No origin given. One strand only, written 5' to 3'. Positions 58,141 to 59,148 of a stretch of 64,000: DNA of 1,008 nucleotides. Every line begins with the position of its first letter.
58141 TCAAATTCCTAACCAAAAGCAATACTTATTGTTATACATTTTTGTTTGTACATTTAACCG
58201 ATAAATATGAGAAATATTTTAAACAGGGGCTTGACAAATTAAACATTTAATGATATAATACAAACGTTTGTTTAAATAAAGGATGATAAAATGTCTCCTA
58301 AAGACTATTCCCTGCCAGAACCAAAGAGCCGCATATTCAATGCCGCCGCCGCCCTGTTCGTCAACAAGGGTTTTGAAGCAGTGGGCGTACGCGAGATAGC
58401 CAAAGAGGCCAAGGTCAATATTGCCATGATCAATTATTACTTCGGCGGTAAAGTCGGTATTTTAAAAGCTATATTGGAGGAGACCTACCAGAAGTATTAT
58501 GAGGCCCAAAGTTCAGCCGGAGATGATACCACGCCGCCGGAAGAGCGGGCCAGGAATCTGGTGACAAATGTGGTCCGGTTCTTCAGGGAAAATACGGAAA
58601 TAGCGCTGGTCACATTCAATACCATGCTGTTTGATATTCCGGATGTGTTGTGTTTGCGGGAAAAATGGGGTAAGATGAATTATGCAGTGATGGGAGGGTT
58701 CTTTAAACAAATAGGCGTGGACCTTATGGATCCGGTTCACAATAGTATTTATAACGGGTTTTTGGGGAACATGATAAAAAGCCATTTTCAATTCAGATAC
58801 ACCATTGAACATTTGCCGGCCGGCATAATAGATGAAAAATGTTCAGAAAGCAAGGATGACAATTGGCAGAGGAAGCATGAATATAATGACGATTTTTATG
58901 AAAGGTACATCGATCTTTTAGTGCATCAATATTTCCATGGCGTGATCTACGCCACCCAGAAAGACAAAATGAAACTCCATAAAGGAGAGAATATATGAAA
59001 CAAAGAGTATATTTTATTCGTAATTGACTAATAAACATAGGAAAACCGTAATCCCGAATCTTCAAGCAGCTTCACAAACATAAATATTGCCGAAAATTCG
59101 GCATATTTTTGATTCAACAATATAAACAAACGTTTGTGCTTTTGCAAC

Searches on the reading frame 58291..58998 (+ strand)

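Call 37: search_protein_families(library=pfam, proteins=[window:58291-58998:+])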
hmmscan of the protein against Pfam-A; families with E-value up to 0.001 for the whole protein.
window:58291-58998:+ (235 aa): 1 family
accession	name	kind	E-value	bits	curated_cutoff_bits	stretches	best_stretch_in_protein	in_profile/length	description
PF00440.29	TetR_N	-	2.8e-13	49.9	24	1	15-61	1-47/47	Bacterial regulatory proteins, tetR family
